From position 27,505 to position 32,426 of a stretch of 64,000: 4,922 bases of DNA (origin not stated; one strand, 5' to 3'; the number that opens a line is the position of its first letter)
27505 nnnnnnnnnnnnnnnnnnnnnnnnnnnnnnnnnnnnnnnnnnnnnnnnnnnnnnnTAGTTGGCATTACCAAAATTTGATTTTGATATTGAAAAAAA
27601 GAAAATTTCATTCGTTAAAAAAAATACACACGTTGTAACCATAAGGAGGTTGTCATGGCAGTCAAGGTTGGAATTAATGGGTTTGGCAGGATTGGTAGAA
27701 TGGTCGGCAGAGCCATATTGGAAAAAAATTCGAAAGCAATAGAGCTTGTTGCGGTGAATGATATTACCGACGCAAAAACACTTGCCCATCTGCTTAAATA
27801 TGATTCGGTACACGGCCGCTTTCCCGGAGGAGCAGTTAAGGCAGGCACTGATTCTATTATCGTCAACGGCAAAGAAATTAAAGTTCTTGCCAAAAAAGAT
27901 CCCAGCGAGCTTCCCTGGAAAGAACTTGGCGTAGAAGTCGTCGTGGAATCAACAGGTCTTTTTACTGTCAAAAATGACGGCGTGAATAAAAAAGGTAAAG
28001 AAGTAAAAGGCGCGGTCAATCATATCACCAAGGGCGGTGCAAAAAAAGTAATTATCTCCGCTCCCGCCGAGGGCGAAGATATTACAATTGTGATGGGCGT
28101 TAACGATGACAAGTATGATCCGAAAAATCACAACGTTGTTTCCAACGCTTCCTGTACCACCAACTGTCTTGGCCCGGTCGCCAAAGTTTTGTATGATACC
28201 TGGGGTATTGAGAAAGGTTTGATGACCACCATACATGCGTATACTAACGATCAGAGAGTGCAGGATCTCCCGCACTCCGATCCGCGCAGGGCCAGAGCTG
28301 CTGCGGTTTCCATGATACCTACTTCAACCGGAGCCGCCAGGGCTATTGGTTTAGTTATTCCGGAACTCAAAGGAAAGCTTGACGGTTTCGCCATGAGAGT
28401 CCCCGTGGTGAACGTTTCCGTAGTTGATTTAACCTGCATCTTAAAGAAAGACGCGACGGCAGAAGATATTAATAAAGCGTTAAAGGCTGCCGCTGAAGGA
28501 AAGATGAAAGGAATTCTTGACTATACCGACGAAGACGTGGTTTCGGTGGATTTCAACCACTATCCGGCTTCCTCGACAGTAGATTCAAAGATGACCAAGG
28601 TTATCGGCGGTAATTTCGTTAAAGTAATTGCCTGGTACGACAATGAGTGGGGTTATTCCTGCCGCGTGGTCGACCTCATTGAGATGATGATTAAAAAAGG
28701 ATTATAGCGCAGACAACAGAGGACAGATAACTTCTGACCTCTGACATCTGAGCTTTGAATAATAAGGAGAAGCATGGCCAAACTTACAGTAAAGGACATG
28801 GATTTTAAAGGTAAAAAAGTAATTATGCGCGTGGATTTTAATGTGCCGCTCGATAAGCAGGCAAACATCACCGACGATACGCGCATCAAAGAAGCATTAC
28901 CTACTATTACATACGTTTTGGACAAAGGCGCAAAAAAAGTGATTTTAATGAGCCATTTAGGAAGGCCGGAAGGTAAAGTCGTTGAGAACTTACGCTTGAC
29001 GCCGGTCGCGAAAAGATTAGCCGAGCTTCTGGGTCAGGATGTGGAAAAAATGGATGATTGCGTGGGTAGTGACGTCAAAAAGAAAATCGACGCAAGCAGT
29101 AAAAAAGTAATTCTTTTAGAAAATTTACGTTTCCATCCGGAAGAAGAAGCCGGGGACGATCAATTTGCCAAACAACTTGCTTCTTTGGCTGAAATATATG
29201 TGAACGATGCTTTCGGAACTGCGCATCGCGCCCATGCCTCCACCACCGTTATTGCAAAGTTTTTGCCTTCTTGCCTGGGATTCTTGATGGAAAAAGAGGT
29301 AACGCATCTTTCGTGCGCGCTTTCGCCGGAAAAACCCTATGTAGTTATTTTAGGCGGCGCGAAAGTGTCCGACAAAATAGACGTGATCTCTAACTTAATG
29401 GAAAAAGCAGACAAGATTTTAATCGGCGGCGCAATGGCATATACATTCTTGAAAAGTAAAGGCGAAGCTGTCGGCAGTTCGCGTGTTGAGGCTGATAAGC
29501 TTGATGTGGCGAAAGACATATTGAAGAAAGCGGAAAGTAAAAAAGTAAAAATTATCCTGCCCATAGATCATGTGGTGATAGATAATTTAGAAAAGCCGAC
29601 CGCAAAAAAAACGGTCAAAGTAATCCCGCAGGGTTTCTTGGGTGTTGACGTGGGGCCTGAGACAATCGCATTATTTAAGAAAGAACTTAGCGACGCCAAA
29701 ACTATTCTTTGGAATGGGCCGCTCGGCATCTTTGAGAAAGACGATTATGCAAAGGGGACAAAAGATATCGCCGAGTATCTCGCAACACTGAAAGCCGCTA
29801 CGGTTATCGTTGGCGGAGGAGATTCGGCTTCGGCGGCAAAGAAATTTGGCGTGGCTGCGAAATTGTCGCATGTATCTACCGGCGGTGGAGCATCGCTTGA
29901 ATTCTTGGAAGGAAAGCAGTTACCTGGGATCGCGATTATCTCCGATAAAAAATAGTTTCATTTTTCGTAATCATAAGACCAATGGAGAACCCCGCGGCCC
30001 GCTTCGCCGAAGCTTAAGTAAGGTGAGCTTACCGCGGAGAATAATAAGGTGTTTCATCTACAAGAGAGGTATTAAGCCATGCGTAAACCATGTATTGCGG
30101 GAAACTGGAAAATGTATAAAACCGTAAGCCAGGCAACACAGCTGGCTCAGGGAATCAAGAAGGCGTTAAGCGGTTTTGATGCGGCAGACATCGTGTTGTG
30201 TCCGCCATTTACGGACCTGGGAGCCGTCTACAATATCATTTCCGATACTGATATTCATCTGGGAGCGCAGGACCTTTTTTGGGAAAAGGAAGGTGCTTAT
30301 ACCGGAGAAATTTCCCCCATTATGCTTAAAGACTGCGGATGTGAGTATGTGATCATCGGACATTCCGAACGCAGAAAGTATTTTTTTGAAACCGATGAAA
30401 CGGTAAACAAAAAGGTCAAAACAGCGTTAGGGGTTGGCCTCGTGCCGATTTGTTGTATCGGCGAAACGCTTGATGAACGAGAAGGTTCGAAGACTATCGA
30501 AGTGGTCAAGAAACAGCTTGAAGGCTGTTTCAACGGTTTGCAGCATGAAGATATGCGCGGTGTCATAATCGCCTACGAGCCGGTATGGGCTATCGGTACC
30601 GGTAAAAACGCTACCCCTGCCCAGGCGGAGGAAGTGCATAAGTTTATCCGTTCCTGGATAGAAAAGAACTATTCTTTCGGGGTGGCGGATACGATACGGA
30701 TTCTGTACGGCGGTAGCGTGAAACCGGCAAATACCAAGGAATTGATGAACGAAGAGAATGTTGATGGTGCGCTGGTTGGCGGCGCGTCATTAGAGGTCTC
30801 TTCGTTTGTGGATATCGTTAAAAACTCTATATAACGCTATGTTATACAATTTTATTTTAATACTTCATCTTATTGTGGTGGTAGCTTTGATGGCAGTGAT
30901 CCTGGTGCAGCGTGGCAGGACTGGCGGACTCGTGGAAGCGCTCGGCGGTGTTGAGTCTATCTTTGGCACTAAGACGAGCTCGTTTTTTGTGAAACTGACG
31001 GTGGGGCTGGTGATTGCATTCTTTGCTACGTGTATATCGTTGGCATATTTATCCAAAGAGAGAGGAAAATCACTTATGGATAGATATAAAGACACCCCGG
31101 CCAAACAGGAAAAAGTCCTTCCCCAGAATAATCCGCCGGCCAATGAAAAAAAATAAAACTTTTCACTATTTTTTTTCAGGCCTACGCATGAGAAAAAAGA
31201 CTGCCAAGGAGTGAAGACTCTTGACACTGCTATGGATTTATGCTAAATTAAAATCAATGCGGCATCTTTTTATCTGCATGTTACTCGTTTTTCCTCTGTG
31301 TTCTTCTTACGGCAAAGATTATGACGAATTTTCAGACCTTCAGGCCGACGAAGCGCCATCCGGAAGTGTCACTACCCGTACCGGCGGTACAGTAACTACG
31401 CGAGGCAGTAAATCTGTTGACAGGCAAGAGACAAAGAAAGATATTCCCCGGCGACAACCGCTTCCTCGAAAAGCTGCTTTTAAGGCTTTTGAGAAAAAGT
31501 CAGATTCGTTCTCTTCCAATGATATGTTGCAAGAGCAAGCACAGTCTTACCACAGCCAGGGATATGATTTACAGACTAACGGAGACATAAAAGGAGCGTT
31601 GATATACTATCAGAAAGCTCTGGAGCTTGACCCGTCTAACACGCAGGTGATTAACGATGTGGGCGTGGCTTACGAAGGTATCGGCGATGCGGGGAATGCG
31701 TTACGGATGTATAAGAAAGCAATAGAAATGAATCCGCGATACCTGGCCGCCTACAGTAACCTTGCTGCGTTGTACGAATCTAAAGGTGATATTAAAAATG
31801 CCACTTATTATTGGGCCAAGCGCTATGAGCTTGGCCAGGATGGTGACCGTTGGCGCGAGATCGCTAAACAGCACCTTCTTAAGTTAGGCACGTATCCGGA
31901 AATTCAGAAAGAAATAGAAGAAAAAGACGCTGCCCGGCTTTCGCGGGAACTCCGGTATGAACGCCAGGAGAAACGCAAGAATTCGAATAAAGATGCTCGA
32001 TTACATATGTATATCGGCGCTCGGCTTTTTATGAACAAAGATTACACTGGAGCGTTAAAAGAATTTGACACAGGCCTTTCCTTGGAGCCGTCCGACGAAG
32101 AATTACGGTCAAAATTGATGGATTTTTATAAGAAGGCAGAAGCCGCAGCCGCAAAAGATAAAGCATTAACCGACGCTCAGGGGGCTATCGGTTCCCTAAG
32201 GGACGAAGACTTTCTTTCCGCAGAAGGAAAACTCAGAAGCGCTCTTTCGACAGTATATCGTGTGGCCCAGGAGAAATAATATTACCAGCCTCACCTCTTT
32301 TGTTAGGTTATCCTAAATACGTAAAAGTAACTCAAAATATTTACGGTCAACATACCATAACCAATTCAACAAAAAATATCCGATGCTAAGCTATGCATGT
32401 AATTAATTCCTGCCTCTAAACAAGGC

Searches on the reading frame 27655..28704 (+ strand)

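Call 60: search_protein_families(library=pfam, proteins=[window:27655-28704:+], max_evalue=0.000001)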
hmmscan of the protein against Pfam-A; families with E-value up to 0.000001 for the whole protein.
window:27655-28704:+ (350 aa): 2 families
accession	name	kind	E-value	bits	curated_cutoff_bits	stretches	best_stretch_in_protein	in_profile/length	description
PF02800.25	Gp_dh_C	-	2.7e-67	225.7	24.4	1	172-328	1-158/158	Glyceraldehyde 3-phosphate dehydrogenase, C-terminal domain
PF00044.30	Gp_dh_N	-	5.3e-39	133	31.7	1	3-104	1-99/101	Glyceraldehyde 3-phosphate dehydrogenase, NAD binding domain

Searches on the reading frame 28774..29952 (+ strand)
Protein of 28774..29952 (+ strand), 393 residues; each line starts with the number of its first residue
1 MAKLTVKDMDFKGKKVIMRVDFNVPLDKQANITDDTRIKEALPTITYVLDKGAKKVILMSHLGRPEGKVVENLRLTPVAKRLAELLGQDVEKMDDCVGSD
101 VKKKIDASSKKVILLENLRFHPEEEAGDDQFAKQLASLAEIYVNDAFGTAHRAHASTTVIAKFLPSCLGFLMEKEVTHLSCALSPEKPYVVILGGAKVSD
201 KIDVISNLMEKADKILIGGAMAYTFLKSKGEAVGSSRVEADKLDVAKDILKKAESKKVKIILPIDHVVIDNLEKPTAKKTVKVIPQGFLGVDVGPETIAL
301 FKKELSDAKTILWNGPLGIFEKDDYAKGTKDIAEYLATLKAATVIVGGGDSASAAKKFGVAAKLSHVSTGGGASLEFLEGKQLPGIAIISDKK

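Call 60: search_protein_families(library=pfam, proteins=[window:28774-29952:+], max_evalue=0.000001)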
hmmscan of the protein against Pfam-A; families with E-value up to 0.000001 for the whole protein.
window:28774-29952:+ (393 aa): 1 family
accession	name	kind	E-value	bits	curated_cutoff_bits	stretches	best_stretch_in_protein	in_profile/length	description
PF00162.24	PGK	-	2.2e-156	521.1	27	1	6-381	1-379/379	Phosphoglycerate kinase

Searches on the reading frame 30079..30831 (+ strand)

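Call 60: search_protein_families(library=pfam, proteins=[window:30079-30831:+], max_evalue=0.000001)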
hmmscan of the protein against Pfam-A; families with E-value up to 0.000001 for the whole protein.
window:30079-30831:+ (251 aa): 1 family
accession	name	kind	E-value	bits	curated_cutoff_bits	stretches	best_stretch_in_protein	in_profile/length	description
PF00121.24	TIM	-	2.9e-100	335.3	20.1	1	4-249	1-244/245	Triosephosphate isomerase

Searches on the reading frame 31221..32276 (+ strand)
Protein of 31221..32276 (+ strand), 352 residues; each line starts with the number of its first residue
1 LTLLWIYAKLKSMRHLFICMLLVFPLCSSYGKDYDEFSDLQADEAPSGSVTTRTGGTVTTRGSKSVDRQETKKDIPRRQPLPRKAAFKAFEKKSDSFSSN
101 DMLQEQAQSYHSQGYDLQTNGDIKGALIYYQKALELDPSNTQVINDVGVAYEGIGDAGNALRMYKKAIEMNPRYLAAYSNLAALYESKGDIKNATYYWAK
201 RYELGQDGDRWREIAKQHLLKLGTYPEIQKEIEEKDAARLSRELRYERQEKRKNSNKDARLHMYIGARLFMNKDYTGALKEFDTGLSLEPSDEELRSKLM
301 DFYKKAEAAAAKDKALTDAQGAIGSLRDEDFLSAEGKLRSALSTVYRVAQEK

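Call 60: search_protein_families(library=pfam, proteins=[window:31221-32276:+], max_evalue=0.000001)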
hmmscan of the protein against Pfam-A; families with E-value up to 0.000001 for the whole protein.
window:31221-32276:+ (352 aa): 9 families
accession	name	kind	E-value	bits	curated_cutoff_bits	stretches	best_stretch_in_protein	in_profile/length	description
PF07719.23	TPR_2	-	6.3e-17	60.7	27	0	107-140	1-34/34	Tetratricopeptide repeat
PF00515.34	TPR_1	-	8.8e-15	54.3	27.8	0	107-140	1-34/34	Tetratricopeptide repeat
PF13414.12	TPR_11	-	4.3e-14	52.4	26.8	0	158-189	11-42/42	TPR repeat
PF13181.12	TPR_8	-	7.2e-12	44.9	25.7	0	107-140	1-34/34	Tetratricopeptide repeat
PF13428.12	TPR_14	-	1.4e-11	44.3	23.5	0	260-299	2-41/44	Tetratricopeptide repeat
PF13431.12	TPR_17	-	1.7e-10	40.8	24.4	0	164-191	2-29/34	Tetratricopeptide repeat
PF14559.12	TPR_19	-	3e-10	40.7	25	0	155-193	5-43/68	Tetratricopeptide repeat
PF13424.12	TPR_12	-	1.4e-07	32.1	30.1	0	106-170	2-74/77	Tetratricopeptide repeat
PF23914.1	TPR_CcmH_CycH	-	4.3e-07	30.3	42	0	120-204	63-150/158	Cytochrome c-type biogenesis protein H TPR domain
